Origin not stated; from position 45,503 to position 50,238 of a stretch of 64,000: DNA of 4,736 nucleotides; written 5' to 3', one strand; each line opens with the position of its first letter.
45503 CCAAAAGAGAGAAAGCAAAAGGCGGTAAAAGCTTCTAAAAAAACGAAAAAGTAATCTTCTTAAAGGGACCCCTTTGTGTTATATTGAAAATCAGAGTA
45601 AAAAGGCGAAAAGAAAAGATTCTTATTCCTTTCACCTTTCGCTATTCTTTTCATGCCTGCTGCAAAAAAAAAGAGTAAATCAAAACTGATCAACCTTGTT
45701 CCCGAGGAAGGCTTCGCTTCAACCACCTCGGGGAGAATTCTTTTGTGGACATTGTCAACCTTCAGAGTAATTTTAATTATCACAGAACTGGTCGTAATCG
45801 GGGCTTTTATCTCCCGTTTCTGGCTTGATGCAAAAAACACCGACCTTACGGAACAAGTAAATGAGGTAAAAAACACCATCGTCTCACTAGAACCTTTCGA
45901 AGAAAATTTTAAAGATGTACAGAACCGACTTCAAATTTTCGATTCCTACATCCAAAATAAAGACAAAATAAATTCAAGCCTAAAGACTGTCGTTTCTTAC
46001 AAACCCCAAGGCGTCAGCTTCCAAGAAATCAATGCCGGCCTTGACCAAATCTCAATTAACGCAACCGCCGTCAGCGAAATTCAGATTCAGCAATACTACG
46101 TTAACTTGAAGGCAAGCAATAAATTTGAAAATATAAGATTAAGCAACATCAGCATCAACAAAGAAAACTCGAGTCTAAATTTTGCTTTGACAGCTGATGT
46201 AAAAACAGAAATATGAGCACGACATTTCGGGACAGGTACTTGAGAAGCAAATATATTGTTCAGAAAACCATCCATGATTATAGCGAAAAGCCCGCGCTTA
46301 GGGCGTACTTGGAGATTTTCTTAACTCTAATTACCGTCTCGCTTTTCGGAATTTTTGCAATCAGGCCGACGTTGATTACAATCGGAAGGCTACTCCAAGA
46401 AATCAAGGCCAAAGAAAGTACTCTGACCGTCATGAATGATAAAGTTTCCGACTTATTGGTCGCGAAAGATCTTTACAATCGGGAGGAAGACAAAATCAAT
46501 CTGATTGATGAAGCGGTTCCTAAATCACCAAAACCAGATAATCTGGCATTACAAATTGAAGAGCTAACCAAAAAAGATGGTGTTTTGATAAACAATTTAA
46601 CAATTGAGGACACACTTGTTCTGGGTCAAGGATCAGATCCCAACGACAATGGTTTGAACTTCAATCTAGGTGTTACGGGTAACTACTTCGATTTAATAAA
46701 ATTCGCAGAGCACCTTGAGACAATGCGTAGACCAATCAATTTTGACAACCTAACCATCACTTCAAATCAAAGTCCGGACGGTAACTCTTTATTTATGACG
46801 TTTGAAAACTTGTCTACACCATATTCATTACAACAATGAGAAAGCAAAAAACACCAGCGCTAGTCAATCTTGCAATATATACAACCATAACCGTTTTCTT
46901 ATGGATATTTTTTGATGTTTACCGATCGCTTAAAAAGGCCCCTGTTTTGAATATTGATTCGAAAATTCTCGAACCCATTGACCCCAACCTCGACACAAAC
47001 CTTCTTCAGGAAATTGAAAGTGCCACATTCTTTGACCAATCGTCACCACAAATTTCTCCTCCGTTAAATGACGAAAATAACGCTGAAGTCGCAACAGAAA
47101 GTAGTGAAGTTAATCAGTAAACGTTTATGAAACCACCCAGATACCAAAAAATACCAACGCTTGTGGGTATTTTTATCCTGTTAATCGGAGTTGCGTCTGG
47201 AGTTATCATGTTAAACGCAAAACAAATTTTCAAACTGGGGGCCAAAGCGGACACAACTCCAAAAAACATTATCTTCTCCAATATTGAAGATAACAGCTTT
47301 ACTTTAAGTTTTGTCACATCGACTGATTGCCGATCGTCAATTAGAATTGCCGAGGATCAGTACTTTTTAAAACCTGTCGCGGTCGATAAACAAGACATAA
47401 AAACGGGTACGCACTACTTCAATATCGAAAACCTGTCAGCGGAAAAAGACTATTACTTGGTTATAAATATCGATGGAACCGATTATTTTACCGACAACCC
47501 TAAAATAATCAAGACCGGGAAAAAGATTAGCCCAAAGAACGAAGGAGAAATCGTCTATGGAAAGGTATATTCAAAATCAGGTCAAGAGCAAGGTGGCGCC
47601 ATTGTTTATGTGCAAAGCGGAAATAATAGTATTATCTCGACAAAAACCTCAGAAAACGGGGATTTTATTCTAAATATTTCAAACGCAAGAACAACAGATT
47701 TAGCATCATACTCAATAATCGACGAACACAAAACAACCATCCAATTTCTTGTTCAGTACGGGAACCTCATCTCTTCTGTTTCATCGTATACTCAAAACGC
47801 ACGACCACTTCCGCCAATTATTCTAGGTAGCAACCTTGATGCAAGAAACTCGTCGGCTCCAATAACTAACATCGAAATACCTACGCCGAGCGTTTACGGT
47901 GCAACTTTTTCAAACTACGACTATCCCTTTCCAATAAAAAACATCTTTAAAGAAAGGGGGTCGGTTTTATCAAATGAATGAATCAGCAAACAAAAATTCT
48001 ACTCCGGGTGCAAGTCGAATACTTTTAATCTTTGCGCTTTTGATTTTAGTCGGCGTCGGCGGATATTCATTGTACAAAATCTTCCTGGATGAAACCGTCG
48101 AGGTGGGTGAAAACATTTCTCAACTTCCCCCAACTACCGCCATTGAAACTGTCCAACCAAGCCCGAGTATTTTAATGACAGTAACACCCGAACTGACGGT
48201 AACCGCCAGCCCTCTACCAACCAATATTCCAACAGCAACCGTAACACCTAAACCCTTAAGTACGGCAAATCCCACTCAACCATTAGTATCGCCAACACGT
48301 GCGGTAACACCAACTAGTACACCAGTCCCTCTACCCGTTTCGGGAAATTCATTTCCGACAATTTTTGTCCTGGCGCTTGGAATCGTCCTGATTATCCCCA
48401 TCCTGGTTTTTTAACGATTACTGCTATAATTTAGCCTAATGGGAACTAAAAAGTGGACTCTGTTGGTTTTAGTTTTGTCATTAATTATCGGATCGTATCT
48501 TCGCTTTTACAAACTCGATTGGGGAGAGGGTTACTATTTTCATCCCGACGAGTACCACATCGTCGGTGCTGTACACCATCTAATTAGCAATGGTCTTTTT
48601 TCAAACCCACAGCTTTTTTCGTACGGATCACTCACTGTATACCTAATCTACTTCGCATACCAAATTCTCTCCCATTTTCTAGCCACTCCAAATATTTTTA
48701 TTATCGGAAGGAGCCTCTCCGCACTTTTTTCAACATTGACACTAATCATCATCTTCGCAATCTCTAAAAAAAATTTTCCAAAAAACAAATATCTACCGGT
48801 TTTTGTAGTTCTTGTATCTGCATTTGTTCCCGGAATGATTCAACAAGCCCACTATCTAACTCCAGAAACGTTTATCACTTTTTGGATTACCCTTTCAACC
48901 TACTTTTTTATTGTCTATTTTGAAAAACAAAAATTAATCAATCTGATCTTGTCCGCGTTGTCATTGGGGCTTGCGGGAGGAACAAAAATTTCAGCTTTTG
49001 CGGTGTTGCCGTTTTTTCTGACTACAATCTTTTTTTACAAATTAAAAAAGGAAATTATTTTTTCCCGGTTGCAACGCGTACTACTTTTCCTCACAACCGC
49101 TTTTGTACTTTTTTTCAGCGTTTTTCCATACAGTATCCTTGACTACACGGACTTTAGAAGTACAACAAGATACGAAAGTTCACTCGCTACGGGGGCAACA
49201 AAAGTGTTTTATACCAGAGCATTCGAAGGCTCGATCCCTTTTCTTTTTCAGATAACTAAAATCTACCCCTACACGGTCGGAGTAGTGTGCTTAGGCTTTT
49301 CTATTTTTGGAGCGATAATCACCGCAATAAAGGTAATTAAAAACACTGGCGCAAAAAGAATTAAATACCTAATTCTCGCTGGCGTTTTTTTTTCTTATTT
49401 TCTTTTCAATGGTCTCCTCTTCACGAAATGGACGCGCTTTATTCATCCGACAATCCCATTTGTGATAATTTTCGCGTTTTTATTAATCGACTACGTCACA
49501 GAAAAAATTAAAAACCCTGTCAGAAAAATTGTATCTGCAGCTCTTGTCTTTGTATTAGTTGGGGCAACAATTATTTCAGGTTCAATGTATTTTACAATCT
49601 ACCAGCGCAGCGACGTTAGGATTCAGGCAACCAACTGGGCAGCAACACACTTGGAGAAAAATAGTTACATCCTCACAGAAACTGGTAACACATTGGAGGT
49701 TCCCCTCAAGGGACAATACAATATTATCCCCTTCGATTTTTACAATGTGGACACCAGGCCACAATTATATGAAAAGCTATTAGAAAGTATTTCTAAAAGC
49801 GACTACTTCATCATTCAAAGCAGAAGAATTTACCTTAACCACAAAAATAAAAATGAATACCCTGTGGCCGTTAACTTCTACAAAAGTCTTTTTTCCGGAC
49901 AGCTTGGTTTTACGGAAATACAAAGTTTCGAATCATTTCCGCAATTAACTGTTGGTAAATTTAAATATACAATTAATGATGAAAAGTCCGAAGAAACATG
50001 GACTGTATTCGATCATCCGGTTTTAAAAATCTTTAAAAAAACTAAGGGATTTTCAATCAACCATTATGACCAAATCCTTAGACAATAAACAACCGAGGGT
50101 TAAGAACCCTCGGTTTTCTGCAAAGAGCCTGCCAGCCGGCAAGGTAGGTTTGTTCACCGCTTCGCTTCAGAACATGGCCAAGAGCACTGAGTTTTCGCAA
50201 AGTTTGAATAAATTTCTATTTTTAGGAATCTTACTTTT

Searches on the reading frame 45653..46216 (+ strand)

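Call 15: search_protein_families(library=pfam, proteins=[window:45653-46216:+], max_evalue=0.01)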
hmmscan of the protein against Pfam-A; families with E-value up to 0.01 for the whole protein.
window:45653-46216:+ (187 aa): 1 family
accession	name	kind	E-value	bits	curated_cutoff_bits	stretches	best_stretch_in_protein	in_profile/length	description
PF05137.18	PilN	-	3.5e-07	30.6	22.8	1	116-181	9-76/78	Fimbrial assembly protein (PilN)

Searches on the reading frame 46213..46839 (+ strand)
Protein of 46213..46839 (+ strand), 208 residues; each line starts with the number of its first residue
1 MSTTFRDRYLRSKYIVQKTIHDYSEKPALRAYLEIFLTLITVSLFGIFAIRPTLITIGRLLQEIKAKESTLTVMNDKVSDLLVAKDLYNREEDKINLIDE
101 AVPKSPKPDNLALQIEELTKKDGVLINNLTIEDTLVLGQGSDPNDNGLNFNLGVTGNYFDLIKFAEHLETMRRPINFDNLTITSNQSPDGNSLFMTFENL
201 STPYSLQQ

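Call 15: search_protein_families(library=pfam, proteins=[window:46213-46839:+], max_evalue=0.01)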
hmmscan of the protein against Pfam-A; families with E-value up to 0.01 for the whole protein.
window:46213-46839:+ (208 aa): 1 family
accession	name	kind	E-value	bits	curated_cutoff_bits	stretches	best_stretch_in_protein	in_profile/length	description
PF04350.18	PilO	-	1.9e-05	25.3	22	1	64-195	8-134/145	Pilus assembly protein, PilO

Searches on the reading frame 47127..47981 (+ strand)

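Call 15: search_protein_families(library=pfam, proteins=[window:47127-47981:+], max_evalue=0.01)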
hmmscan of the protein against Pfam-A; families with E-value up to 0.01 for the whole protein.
window:47127-47981:+ (284 aa): 3 families
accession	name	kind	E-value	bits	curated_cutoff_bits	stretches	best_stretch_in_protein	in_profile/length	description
PF13620.12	CarboxypepD_reg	-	0.0022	18.7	32.3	1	143-184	2-45/82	Carboxypeptidase regulatory-like domain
PF00041.27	fn3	-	0.0054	17.4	25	0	44-113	2-66/84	Fibronectin type III domain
PF19897.4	DUF6370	-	0.0082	16.7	25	0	64-89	15-40/75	Family of unknown function (DUF6370)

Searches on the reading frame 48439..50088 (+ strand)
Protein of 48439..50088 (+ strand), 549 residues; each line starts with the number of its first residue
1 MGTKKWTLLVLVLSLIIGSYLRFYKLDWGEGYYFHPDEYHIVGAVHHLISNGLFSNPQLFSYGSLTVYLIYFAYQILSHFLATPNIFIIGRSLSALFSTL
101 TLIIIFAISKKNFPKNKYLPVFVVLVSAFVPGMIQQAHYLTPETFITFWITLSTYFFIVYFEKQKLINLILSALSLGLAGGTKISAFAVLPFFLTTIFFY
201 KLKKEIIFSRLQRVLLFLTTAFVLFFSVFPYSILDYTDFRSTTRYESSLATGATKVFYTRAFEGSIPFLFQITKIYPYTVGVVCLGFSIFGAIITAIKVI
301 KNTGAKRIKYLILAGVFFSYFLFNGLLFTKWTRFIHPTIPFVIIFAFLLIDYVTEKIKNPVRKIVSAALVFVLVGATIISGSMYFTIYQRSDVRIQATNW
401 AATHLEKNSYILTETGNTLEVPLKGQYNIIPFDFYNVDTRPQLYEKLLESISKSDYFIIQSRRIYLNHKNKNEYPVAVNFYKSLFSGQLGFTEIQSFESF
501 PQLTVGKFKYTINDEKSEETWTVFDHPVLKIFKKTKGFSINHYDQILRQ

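Call 63: search_protein_families(library=pfam, proteins=[window:48439-50088:+], max_evalue=0.0001)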
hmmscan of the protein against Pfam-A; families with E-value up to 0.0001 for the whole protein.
window:48439-50088:+ (549 aa): 1 family
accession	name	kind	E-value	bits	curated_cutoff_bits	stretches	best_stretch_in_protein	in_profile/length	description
PF13231.12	PMT_2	-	4.1e-05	24.3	26.1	1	91-225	25-154/160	Dolichyl-phosphate-mannose-protein mannosyltransferase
